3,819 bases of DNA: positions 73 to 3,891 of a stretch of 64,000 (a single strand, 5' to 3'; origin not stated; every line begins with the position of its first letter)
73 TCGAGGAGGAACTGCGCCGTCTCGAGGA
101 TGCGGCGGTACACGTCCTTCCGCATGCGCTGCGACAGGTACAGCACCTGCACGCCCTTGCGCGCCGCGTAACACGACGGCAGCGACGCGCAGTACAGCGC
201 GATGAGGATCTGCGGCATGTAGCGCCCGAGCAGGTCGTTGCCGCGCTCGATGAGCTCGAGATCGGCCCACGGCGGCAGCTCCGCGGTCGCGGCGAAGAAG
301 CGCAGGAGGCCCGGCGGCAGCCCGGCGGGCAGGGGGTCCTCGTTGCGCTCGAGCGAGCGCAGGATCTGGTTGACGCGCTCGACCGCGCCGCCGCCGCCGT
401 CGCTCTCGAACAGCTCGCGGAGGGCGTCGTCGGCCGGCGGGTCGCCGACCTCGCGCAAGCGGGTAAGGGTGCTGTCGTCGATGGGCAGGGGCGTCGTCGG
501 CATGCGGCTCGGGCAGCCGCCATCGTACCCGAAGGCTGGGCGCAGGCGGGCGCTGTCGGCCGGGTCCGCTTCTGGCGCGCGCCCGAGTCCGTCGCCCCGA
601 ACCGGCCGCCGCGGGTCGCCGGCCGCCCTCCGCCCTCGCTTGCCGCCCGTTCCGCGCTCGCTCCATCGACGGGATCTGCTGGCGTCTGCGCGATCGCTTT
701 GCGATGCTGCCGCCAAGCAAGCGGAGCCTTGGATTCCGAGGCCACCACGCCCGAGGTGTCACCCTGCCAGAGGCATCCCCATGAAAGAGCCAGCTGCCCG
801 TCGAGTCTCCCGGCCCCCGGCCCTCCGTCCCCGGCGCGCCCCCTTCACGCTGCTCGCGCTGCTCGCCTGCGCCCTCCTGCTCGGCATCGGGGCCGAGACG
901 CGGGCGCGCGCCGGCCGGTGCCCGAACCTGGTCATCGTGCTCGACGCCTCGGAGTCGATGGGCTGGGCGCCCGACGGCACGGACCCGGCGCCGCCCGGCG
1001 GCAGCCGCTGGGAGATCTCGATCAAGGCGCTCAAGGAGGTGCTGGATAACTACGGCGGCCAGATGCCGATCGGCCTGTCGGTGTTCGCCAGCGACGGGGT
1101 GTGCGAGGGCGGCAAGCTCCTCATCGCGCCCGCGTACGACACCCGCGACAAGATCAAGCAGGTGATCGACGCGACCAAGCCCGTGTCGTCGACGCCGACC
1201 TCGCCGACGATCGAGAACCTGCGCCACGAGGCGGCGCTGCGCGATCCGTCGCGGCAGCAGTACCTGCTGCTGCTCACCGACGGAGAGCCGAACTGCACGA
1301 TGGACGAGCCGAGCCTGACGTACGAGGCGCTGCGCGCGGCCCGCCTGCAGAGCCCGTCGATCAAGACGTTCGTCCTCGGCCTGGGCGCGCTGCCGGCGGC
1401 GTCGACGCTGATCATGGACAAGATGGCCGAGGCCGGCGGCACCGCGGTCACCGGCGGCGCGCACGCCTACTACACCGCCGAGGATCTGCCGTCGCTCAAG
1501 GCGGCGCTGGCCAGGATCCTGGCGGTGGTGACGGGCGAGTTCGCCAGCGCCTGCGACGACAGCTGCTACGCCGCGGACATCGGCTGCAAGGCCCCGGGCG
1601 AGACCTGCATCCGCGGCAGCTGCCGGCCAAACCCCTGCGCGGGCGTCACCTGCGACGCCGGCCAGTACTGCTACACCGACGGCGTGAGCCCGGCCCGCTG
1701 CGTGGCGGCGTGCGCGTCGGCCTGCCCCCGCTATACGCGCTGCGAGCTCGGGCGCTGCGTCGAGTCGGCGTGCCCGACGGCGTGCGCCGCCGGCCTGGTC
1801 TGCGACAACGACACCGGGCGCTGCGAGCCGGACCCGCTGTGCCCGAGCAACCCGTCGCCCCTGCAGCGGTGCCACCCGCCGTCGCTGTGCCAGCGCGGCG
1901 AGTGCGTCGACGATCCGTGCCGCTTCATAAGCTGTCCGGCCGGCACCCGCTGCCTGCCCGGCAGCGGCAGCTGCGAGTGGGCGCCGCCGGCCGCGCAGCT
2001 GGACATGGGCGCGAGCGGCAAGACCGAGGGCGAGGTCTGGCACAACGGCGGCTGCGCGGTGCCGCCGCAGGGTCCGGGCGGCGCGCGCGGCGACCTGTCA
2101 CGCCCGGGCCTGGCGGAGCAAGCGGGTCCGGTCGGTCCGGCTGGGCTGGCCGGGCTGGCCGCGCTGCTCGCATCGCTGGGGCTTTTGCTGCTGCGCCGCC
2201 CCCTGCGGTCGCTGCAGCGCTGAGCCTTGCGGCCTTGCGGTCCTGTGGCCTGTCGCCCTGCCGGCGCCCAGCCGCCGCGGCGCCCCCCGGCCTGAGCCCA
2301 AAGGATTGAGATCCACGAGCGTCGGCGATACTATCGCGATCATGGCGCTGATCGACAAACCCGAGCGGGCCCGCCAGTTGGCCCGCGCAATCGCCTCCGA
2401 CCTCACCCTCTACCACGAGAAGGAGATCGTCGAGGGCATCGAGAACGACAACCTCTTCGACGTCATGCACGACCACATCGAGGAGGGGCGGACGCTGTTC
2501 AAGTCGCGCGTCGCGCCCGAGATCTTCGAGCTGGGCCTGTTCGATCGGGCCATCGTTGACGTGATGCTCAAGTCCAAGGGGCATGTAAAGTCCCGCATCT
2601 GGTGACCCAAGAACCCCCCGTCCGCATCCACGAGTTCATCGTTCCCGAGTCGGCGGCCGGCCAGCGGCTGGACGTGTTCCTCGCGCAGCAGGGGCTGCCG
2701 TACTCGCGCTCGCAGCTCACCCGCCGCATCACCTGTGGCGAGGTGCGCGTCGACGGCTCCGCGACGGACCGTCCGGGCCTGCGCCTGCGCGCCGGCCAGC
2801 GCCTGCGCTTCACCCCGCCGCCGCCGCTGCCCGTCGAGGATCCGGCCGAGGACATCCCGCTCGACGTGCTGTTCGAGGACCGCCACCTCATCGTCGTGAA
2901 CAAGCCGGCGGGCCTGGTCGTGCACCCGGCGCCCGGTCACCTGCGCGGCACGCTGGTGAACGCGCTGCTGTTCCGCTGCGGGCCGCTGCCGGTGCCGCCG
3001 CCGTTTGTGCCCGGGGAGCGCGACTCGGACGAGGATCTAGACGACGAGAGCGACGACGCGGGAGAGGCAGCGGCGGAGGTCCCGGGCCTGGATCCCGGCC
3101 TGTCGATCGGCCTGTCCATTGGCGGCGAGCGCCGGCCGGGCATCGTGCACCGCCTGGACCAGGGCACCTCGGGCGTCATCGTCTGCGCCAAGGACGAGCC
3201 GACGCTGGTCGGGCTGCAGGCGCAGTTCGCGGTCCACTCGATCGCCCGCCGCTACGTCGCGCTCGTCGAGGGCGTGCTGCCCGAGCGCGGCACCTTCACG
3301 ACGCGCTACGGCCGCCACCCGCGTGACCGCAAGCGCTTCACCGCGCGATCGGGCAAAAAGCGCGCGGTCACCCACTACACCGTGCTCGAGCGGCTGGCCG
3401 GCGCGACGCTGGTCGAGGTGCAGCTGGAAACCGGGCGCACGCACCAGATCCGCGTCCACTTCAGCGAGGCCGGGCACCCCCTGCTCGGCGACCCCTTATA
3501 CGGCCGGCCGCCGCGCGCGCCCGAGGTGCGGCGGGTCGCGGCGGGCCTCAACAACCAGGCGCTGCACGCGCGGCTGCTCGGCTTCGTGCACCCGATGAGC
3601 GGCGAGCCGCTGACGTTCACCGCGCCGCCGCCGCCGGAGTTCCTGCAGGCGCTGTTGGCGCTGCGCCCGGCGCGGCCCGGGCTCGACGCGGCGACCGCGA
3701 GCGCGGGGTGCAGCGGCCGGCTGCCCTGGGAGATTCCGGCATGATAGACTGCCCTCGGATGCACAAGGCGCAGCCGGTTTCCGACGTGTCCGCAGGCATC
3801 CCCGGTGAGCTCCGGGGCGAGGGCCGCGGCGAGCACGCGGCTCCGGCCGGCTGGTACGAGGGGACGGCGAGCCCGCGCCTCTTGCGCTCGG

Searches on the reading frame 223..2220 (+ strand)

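Call 70: search_protein_families(library=pfam, proteins=[window:223-2220:+], max_evalue=0.0001)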
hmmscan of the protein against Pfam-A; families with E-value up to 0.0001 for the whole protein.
window:223-2220:+ (666 aa): 2 families
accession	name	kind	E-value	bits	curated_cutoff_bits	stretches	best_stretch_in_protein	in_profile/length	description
PF00092.34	VWA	-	2.3e-06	28.4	23.8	1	235-422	1-165/174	von Willebrand factor type A domain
PF13519.12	VWA_2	-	5.7e-06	27.4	27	1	236-355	1-107/107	von Willebrand factor type A domain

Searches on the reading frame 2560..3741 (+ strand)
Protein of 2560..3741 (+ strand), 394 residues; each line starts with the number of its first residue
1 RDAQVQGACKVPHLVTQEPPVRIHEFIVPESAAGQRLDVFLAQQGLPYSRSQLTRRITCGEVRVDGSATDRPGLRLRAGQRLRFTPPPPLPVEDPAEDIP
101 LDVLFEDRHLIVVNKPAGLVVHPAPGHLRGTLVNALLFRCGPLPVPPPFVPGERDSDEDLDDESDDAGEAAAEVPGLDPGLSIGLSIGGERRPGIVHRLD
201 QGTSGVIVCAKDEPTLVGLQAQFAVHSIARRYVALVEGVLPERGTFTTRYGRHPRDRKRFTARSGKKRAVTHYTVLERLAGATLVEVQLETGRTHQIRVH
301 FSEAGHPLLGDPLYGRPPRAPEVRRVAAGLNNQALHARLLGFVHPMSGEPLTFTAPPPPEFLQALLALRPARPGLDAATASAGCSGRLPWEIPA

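Call 70: search_protein_families(library=pfam, proteins=[window:2560-3741:+], max_evalue=0.0001)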
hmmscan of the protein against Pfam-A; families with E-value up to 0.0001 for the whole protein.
window:2560-3741:+ (394 aa): 2 families
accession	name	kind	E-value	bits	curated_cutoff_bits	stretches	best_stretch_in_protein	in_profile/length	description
PF00849.27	PseudoU_synth_2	-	5e-31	108.4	26.8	1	109-302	1-151/152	RNA pseudouridylate synthase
PF01479.30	S4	-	1e-07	32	22.8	1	35-81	1-47/48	S4 domain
